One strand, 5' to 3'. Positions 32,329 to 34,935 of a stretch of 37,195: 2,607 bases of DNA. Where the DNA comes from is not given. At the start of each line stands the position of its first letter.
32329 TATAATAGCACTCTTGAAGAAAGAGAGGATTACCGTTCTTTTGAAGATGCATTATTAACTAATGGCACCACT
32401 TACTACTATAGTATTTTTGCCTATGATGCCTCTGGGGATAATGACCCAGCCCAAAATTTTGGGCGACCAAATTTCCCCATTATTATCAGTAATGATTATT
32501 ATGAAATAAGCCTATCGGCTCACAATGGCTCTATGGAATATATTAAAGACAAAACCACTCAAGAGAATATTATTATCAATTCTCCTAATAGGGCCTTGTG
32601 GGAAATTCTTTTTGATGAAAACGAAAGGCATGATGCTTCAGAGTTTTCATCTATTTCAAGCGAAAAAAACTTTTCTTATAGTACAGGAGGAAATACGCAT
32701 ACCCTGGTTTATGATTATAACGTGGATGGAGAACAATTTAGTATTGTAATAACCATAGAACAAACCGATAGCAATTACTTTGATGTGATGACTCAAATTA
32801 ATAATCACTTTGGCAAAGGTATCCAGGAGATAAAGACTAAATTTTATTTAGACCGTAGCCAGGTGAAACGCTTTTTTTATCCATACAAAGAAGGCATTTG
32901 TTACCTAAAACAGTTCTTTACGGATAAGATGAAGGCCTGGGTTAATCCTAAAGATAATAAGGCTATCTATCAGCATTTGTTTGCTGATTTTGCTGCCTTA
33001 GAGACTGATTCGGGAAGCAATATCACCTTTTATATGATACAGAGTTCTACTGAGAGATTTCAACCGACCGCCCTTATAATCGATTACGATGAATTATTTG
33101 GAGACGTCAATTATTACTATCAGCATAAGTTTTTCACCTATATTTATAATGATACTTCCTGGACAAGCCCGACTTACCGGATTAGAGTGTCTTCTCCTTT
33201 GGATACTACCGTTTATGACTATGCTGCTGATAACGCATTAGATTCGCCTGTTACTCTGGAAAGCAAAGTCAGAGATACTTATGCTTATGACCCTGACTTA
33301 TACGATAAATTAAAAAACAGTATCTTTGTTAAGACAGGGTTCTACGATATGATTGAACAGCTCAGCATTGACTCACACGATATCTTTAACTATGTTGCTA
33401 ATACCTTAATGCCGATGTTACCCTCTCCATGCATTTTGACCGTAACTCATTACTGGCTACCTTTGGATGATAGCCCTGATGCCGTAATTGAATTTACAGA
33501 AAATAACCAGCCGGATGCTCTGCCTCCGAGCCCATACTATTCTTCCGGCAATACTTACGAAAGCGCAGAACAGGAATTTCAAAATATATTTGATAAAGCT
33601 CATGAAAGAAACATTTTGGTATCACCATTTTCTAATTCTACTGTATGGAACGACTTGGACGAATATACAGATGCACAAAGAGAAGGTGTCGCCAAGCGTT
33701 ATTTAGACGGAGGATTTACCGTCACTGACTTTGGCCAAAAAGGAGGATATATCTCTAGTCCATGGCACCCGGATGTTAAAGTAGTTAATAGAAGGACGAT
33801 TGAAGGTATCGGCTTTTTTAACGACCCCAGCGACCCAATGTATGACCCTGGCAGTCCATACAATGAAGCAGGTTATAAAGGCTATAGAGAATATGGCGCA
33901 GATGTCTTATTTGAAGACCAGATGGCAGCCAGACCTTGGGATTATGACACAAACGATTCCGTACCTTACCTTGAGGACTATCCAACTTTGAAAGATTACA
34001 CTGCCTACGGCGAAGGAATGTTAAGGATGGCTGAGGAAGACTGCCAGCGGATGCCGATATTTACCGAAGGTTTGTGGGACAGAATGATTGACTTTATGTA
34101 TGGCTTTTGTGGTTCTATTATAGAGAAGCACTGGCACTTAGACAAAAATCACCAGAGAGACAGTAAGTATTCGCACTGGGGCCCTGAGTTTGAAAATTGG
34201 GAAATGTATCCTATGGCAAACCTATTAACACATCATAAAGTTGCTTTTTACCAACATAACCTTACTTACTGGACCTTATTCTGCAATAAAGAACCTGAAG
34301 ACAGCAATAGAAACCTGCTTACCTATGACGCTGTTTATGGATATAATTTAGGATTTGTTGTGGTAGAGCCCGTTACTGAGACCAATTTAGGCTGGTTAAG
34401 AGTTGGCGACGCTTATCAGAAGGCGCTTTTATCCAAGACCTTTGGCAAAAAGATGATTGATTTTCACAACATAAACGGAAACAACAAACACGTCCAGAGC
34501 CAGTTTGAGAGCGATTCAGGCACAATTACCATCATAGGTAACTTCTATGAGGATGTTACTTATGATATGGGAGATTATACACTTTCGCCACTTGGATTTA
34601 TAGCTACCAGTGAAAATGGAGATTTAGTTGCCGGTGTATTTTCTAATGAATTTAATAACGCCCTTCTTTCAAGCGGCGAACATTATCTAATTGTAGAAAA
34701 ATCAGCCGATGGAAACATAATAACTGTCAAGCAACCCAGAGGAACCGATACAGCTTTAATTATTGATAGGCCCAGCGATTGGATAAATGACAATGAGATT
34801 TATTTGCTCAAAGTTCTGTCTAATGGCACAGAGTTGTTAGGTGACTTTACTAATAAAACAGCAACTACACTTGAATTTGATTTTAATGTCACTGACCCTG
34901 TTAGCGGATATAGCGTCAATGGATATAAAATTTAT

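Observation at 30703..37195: The largest gene at the 3' end is invisible in the ORF track: an open frame of at least 2164 codons running off the window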

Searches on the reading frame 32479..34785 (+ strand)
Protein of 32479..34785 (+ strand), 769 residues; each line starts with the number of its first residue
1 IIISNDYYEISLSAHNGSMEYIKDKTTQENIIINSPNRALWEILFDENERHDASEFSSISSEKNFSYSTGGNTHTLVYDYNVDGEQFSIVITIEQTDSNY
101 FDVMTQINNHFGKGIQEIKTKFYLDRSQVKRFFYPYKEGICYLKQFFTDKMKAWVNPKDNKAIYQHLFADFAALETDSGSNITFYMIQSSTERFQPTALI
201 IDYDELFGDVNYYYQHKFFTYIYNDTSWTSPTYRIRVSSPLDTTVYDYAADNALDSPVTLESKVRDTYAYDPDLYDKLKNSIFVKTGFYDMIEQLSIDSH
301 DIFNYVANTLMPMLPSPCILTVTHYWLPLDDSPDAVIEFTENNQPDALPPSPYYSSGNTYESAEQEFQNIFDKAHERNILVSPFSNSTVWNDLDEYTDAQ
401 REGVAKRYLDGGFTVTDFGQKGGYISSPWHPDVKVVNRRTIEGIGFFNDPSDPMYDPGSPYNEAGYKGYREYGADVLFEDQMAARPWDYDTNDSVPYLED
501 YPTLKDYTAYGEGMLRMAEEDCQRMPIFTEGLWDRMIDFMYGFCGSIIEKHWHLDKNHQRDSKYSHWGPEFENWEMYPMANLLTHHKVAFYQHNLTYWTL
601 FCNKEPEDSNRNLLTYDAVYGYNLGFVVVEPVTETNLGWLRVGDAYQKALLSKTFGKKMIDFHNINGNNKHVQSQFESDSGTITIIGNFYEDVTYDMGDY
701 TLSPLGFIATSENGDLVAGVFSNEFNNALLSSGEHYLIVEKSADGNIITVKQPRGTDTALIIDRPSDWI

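Call 11: search_solved_structures(query=window:32479-34785:+, max_evalue=10, show_alignments=2)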
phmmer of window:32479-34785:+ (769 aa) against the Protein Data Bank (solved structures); distinct sequences matched with E-value up to 10: 1.
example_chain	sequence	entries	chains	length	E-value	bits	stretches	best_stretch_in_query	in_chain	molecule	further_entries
1k6q_H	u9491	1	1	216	0.42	12.2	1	151-199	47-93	immunoglobulin Fab D3, heavy chain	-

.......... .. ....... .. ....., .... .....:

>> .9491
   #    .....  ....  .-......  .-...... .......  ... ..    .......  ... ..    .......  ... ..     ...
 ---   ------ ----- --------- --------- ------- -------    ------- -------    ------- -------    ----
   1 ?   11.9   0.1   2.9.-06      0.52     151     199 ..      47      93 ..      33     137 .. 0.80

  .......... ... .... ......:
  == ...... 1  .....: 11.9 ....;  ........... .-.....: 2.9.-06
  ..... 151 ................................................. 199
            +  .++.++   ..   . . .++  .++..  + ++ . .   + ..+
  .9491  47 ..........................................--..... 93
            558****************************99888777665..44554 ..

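Call 20: find_homologous_proteins(query=window:32479-34785:+)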
Query window:32479-34785:+ (769 aa): 1 proteins with E <= 0.001 among 4537 candidates.
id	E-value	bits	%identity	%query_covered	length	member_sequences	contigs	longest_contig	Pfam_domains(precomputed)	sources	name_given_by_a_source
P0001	4.7e-31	126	24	99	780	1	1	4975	PF19773.6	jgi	jgi:hypothetical protein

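Call 24: find_homologous_proteins(query=A1, max_evalue=0.001)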
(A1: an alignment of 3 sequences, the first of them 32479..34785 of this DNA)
Query A1 (3 sequences) (769 aa, profile of the alignment): 1 proteins with E <= 0.001 among 4957 candidates.
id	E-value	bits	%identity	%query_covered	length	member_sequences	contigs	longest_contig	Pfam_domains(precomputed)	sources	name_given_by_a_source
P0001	0.0e+0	1097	24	99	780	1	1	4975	PF19773.6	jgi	jgi:hypothetical protein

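Call 35: search_protein_representatives(alignment_id=A1)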
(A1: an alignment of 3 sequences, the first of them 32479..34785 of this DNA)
Query: 3 sequences, 682 profile positions. Proteins with E-value up to 0.001 (for the whole library): 831; up to 1e-10: 627; up to 1e-30: 441. The best 150 are listed.
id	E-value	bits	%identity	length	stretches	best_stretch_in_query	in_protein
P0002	9.7e-292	985.9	-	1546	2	5-681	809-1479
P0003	3.4e-282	954.4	-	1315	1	1-682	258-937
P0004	1.2e-272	922.9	-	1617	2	5-682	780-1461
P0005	2.3e-230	783.1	-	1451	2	5-681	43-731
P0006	6.2e-218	742.0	-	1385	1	1-682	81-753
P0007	6.0e-217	738.7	-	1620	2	4-681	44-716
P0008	2.2e-204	697.2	-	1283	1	1-682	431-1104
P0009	4.3e-200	683.0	-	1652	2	5-681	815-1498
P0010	1.4e-197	674.8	-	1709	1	1-682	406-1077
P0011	1.9e-193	661.1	-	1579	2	4-681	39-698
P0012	1.8e-192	657.8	-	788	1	1-682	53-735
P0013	3.5e-192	656.9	-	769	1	1-681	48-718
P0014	2.8e-191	653.9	-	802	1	1-682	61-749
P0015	3.6e-189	646.9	-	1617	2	7-681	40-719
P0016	1.4e-185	635.1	-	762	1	2-682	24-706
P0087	5.8e-113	395.1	-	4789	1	3-681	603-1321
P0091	8.0e-111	388.0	-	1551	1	8-681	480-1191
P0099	1.6e-105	370.5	-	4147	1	5-681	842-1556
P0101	4.0e-105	369.2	-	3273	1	3-681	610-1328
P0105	2.1e-101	356.9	-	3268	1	7-681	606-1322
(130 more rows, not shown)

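Call 40: predict_structure(alignment_id=A1)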
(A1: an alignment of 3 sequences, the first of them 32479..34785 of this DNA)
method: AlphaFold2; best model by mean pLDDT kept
length: 769 residues; sequences in the alignment: 3
mean_pLDDT: 41.4   pTM: 0.37
mean pLDDT of the five models: 41.4, 36.9, 33.0, 31.2, 30.5
residues with pLDDT >= 90: 0; 70-90: 96; 50-70: 133; < 50: 540
segments of 3 or more residues with pLDDT < 50: 48-63, 133-169, 190-210, 254-303, 309-659, 667-669, 719-769
pLDDT, mean of each block of 10 residues (from residue 1): 81 74 84 65 59 38 61 79 71 76 83 70 64 37 24 26 32 68 67 42 39 58 76 75 61 46 39 41 32 36 49 39 29 26 26 32 43 43 27 24 23 22 23 31 31 35 27 24 22 27 25 28 25 25 22 24 24 21 22 25 27 22 20 22 30 40 49 58 60 57 56 49 31 30 34 32 28
secondary structure, 60 per line:
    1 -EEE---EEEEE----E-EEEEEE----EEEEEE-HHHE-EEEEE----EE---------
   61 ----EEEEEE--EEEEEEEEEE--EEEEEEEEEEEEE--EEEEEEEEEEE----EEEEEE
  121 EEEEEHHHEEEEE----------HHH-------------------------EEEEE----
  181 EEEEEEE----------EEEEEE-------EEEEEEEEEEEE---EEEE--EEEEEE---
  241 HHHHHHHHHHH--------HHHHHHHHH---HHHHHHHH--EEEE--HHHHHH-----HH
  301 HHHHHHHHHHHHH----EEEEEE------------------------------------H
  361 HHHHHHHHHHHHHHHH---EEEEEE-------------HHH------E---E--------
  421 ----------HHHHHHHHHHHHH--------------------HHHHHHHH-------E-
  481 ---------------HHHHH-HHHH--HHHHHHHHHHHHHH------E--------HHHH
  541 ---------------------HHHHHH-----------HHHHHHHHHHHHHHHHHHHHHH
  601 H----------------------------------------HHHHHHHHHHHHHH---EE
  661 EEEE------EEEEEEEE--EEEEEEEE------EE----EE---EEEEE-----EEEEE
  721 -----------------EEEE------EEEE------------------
elements in order (helices of 4 or more, strands of 3 or more residues): E2-4 E8-12 E19-24 E29-34 E41-45 E65-70 E73-82 E85-97 E100-110 E115-125 E129-133 E172-176 E181-187 E198-203 E211-222 E226-229 E232-237 H241-251 H260-268 H272-279 E282-285 H288-293 H299-313 E318-323 H360-376 E380-385 H431-443 H464-471 H496-500 H502-505 H508-521 H537-540 H562-567 H579-601 H642-655 E659-664 E671-678 E681-688 E706-710 E716-720 E738-741 E748-751

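Call 42: search_solved_structures(query=A2, max_evalue=10, show_alignments=3)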
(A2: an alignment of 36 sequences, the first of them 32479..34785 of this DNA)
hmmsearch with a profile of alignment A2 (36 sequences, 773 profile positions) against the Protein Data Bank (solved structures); distinct sequences matched with E-value up to 10: 10.
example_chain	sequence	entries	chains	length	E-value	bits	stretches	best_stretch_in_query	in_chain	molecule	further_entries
5opq_A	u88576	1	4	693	6.8e-06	27.6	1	594-675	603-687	3,6-anhydro-D-galactosidase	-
8rzk_A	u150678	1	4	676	0.0004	21.7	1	594-675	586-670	Conserved hypothetical periplasmic protein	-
8rzg_A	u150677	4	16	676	0.00042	21.7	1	594-675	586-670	Conserved hypothetical periplasmic protein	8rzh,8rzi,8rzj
5wzn_A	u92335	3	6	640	0.0027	19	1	340-384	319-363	Alpha-N-acetylgalactosaminidase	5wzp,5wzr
5wzq_A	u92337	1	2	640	0.0075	17.5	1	340-383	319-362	Alpha-N-acetylgalactosaminidase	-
4c45_A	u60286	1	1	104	0.21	12.7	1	573-618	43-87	PTERIN-4-ALPHA-CARBINOLAMINE DEHYDRATASE 2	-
3cxj_A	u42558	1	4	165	0.44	11.7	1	686-754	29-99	Uncharacterized protein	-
8yie_A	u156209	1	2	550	1.8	9.7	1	354-382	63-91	Alpha-glucosidase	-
8yif_A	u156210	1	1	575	1.9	9.6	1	354-382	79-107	Alpha-glucosidase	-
1f9c_A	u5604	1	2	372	2.8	9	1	691-732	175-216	PROTEIN (MUCONATE CYCLOISOMERASE I)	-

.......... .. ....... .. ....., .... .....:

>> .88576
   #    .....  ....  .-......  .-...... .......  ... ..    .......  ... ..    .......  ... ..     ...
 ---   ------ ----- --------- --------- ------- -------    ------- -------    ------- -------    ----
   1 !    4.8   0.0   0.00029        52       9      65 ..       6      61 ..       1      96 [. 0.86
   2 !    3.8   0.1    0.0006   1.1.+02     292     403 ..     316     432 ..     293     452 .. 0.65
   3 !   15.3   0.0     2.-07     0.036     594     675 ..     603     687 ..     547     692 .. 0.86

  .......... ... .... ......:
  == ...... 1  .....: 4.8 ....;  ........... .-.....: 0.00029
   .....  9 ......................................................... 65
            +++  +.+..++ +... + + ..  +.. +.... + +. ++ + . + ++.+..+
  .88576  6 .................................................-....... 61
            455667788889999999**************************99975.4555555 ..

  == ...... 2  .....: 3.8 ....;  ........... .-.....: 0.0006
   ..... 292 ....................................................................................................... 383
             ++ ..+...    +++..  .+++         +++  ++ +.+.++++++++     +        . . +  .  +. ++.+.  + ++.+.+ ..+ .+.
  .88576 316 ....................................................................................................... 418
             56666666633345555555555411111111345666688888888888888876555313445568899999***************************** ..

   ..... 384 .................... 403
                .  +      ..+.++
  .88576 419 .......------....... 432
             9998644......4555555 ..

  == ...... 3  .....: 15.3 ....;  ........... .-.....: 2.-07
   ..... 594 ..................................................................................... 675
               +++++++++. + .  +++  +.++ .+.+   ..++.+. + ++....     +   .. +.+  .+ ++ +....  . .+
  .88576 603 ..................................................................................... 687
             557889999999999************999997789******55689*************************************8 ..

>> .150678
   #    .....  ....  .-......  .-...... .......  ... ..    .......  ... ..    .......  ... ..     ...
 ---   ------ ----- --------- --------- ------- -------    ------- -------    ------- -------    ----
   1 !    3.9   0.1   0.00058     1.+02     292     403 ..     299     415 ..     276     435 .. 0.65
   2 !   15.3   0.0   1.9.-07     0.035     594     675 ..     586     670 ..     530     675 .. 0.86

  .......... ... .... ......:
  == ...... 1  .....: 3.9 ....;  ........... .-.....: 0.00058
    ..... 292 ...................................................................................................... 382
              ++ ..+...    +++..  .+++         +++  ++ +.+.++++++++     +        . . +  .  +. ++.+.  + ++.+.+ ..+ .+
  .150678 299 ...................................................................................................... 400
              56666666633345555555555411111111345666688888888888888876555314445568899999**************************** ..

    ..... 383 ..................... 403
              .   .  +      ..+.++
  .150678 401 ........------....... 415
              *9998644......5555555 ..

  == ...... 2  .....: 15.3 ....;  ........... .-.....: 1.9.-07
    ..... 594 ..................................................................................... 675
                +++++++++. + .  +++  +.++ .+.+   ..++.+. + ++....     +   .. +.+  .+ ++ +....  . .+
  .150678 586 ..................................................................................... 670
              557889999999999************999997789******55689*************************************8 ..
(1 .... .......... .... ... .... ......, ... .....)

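Call 44: search_protein_families(library=pfam, alignment_id=A2, max_evalue=0.01)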
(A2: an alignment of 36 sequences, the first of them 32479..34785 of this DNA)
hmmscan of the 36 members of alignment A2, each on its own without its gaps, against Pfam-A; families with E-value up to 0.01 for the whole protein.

A. member 1, window:32479-34785:+ (769 aa): 0 families

B. families by the number of members that match (of 36 scanned): 7 families
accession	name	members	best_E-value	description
PF19773.5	DUF6259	35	6.5e-15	Domain of unknown function (DUF6259)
PF18952.6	DUF5696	5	3.6e-05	Family of unknown function (DUF5696)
PF13860.13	FlgD_ig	2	2.2e-11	FlgD Ig-like domain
PF18962.6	Por_Secre_tail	2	1.1e-09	Secretion system C-terminal sorting domain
PF13585.12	CHU_C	2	1.9e-06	CHU_C Type IX secretion signal domain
PF00404.24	Dockerin_1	1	3.1e-05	Dockerin type I domain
PF01833.30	TIG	1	8.8e-05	IPT/TIG domain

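Call 45: find_related_loci(query=A1, collection=genome_contigs, flank=10000)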
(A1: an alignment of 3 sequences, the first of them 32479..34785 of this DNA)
Query A1 (769 aa) in genome_contigs; peptide patterns used: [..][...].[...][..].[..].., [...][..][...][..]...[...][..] (x = any residue, [..] = any of these).
108 stretches matched a pattern; 39 encode a relative of the query (tblastn E <= 1e-3); 39 distinct loci.
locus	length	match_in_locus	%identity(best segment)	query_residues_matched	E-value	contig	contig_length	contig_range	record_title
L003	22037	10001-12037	28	1-768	2e-79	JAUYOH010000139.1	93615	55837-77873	MAG: Candidatus Omnitrophota bacterium isolate C4_maxbin.042 C4_k141_518317, whole genome shotgun sequence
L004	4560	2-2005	27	12-768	2e-76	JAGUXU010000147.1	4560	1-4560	MAG: Candidatus Omnitrophota bacterium isolate DeMMO4_7 c_000000024273, whole genome shotgun sequence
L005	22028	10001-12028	24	1-768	5e-50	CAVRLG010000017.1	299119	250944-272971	MAG: uncultured Thermoleophilia bacterium isolate MFD05567.bin.2.4 genome assembly, contig: contig_72635, whole genome s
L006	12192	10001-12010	24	1-768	3e-49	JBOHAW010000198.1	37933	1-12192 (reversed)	MAG: Gaiellaceae bacterium isolate SC-S_metawrap_bin.4 k127_5345716, whole genome shotgun sequence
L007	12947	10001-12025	24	1-768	2e-48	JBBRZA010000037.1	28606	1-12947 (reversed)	MAG: Gaiellales bacterium isolate metawrap_la5_16 metawrap_la5_16_K_240158_L_28606_cov_30.0155, whole genome shotgun seq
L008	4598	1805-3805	24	10-768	2e-48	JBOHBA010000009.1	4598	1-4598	MAG: Gaiellaceae bacterium isolate SC-S_metawrap_bin.19 k127_6744267, whole genome shotgun sequence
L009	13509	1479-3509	25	8-768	9e-47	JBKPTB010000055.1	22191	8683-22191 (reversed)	MAG: Actinomycetota bacterium isolate GS_EKS_MAG_00007 GS_EKS_000002934848, whole genome shotgun sequence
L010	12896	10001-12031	23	1-768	5e-47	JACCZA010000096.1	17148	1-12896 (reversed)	MAG: Actinomycetota bacterium isolate MGR_bin218 SD2897-2912_k127_3306476, whole genome shotgun sequence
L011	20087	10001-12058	25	1-768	5e-47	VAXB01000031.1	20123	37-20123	MAG: Actinobacteria bacterium isolate AC_21 14_0903_05_20cm_scaffold_267, whole genome shotgun sequence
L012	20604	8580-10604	25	1-768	1e-46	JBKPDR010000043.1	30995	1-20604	MAG: Actinomycetota bacterium isolate GB_EKS_MAG_00019 GB_EKS_000001719710, whole genome shotgun sequence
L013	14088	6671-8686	25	1-768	1e-45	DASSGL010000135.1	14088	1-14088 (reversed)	MAG TPA_asm: Gaiellaceae bacterium isolate SMAG_U1032 k141_39690, whole genome shotgun sequence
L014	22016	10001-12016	24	1-766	1e-45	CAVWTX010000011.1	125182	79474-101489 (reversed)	MAG: uncultured Thermoleophilia bacterium isolate MFD00962.bin.2.40 genome assembly, contig: contig_204792, whole genome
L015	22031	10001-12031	24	1-768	1e-44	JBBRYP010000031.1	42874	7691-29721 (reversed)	MAG: Gaiellales bacterium isolate La5_metabat2.126 La5_metabat2.126_K_721523_L_42874_cov_53.0289, whole genome shotgun s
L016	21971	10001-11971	24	1-739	2e-43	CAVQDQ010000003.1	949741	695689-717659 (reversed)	MAG: uncultured Actinomycetes bacterium isolate MFD02199.bin.2.199 genome assembly, contig: contig_32978, whole genome s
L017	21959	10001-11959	25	1-735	1e-42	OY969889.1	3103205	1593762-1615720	MAG: uncultured Actinomycetes bacterium isolate MFD02360.bin.1.3 genome assembly, chromosome: 1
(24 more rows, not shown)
